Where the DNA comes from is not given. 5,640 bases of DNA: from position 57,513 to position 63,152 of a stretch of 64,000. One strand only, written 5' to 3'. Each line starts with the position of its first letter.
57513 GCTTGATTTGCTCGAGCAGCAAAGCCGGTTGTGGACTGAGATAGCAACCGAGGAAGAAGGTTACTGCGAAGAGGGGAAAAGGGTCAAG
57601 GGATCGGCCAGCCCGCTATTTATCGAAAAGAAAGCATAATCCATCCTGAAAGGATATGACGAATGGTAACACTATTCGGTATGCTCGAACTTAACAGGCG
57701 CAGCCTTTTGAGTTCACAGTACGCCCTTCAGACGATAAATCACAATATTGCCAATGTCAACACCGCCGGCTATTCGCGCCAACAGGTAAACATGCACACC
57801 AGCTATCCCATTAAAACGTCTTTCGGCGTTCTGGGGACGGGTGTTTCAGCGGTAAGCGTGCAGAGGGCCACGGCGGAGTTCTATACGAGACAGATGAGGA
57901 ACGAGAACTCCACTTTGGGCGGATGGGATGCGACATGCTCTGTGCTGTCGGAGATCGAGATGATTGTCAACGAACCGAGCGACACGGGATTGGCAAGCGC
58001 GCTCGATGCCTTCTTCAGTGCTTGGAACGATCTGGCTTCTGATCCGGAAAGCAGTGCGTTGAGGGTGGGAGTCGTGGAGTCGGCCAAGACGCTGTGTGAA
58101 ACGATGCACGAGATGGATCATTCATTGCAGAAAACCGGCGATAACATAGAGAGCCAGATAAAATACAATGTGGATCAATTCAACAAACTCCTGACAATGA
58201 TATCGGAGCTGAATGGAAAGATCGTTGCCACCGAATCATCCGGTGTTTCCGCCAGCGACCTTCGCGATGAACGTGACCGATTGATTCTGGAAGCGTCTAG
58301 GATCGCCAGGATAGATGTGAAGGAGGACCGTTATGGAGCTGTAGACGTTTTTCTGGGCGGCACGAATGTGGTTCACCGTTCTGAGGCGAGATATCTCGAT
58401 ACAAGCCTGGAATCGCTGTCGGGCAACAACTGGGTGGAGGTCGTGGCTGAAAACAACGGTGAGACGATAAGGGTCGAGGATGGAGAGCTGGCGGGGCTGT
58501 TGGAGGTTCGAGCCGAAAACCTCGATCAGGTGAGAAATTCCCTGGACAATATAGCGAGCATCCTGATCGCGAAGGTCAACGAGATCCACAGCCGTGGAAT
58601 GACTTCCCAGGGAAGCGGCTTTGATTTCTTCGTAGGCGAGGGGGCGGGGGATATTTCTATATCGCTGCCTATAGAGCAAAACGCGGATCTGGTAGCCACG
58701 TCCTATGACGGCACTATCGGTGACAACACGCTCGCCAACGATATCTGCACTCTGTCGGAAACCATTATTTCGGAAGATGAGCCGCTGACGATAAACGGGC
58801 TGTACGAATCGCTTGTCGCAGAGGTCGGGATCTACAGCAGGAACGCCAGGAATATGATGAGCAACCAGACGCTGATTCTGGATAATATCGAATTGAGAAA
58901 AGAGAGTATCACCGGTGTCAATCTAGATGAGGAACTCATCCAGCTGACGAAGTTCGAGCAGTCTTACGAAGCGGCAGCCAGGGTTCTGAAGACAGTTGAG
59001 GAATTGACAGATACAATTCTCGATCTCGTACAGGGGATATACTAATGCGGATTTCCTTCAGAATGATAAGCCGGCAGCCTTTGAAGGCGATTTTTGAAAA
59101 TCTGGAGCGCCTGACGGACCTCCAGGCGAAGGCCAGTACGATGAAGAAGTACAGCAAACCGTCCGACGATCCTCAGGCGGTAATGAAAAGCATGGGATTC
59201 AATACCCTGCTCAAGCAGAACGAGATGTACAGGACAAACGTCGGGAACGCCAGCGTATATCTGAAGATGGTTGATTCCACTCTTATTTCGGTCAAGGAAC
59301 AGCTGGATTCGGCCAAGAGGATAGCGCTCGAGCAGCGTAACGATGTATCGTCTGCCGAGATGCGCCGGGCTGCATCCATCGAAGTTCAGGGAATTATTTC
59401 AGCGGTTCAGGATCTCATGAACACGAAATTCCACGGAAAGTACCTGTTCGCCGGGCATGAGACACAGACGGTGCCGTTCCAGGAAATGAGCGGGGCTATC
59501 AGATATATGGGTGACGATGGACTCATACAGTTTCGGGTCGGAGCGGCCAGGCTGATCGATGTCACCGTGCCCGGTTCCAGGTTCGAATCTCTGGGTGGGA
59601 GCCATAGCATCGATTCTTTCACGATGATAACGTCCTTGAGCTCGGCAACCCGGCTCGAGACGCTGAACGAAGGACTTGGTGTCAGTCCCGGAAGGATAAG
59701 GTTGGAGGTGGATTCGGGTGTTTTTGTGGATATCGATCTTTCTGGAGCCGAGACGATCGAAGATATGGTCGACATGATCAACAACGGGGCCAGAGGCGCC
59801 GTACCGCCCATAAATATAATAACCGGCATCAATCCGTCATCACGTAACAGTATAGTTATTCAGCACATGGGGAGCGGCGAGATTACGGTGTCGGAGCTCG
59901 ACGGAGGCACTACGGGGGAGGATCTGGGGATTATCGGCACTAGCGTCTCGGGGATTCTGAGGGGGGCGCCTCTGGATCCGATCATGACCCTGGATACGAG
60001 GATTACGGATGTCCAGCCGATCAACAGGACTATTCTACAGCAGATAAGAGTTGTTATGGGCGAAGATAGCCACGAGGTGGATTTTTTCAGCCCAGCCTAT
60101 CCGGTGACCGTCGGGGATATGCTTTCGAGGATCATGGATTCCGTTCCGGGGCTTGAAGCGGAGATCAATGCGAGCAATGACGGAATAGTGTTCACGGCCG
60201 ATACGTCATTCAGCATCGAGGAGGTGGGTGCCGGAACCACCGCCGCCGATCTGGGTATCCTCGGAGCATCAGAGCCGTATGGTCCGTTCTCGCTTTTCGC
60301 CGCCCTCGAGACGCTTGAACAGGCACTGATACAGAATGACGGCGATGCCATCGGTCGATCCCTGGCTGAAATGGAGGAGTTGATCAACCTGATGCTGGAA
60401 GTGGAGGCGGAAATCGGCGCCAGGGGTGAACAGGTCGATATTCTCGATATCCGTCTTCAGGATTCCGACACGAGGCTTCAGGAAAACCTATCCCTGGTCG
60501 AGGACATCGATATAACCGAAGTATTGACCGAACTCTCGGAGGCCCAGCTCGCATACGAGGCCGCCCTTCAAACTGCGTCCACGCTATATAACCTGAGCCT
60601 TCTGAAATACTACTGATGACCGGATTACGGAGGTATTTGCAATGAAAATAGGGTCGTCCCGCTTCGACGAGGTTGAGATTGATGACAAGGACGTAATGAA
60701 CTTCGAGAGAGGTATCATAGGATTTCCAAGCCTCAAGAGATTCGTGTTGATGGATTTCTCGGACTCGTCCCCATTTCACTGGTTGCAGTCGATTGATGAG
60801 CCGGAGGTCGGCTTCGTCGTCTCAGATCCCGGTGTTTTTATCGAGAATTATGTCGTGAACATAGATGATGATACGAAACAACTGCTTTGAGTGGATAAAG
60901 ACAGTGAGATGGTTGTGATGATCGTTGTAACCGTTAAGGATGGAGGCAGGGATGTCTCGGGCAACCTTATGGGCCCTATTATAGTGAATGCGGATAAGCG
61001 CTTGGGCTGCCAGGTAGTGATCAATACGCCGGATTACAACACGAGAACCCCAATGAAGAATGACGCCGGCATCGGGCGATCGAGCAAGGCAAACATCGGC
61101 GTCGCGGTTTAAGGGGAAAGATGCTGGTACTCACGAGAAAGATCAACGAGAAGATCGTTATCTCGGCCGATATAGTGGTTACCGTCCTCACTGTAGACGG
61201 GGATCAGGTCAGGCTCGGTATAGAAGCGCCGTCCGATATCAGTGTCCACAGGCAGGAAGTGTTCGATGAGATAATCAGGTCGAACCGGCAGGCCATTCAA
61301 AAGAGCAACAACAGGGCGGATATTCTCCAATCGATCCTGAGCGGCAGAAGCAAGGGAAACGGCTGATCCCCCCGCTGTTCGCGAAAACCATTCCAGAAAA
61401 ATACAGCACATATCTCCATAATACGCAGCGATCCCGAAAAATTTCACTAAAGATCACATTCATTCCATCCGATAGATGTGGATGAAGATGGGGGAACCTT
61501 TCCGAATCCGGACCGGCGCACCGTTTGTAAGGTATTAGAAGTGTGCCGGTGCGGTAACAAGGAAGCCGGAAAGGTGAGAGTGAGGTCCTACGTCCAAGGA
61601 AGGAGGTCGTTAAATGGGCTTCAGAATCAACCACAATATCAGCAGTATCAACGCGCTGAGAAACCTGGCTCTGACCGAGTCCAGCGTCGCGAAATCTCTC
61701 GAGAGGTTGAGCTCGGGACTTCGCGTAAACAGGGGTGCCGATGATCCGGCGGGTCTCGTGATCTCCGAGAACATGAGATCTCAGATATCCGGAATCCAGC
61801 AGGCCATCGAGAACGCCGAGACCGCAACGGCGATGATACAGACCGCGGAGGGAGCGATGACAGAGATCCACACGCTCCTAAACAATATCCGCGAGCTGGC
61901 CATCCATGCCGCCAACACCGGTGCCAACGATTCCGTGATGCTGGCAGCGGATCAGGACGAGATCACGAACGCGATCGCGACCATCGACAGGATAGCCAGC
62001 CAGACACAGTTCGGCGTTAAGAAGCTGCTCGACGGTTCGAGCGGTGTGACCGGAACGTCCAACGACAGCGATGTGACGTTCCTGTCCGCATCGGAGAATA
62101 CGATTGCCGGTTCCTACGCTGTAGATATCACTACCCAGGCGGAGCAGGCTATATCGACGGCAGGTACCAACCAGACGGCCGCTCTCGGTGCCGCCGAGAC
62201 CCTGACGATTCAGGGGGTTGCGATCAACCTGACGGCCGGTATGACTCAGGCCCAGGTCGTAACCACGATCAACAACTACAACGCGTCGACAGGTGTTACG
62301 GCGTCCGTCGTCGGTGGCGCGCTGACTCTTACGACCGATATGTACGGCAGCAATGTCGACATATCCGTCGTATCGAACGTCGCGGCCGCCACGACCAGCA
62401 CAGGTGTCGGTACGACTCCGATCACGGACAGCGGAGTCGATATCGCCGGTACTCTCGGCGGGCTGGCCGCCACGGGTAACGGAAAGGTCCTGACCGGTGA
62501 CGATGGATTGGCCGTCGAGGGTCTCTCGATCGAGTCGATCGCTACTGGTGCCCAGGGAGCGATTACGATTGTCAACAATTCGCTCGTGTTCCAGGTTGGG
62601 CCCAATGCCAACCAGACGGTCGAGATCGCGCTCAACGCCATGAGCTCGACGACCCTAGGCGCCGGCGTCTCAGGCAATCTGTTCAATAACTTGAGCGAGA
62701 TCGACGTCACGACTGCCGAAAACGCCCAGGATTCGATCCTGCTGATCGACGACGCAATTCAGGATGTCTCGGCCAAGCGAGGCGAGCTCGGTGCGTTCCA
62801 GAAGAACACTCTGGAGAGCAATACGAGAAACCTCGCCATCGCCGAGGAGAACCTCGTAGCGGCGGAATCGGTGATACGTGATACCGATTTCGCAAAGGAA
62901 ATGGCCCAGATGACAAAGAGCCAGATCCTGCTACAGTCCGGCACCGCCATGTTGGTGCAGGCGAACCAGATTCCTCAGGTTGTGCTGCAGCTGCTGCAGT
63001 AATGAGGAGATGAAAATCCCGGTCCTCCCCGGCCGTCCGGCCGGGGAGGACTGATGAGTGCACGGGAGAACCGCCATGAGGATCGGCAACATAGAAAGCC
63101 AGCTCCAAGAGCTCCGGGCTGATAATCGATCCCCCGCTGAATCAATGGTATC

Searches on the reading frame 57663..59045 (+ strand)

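Call 7: search_protein_families(library=pfam, proteins=[window:57663-59045:+])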
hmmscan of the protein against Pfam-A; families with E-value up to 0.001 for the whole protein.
window:57663-59045:+ (460 aa): 2 families
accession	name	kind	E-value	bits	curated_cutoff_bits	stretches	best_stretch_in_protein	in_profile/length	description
PF22638.1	FlgK_D1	-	1.3e-56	192.3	28.6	1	95-323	1-233/233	Flagellar hook-associated protein FlgK helical domain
PF06429.18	Flg_bbr_C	-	4.4e-09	36.1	23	1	417-455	8-46/46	Flagellar basal body rod FlgEFG protein C-terminal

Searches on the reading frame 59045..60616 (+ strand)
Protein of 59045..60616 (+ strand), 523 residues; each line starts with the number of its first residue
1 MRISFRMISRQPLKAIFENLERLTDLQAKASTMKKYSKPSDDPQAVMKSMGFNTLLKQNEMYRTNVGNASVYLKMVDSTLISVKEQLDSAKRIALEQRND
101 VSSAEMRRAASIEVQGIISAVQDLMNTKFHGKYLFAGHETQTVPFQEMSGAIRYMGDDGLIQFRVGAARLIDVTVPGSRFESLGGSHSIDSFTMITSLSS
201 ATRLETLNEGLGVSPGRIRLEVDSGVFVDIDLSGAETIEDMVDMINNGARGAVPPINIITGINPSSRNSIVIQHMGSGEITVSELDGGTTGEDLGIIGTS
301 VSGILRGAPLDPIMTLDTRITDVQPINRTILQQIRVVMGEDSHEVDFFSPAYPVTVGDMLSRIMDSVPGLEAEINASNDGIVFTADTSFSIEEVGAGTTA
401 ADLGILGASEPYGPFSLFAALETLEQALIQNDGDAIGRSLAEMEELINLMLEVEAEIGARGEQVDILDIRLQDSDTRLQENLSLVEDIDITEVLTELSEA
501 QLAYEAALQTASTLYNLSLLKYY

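Call 7: search_protein_families(library=pfam, proteins=[window:59045-60616:+])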
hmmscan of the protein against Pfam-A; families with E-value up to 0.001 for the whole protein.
window:59045-60616:+ (523 aa): 1 family
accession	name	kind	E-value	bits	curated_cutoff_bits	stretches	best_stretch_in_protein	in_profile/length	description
PF00669.25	Flagellin_N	-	2.8e-09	37.6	26.6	1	6-140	4-139/139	Bacterial flagellin N-terminal helical region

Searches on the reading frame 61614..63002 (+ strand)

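Call 7: search_protein_families(library=pfam, proteins=[window:61614-63002:+])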
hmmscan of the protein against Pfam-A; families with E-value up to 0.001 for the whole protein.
window:61614-63002:+ (462 aa): 3 families
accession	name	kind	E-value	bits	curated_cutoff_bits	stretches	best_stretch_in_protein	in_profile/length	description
PF00669.25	Flagellin_N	-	1.7e-36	125.8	26.6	1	5-142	1-137/139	Bacterial flagellin N-terminal helical region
PF00700.27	Flagellin_C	-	6.2e-23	81.4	23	1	377-461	3-86/86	Bacterial flagellin C-terminal helical region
PF07196.18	Flagellin_IN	-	6.9e-05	23.4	22.7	1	196-242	1-54/55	Flagellin hook IN motif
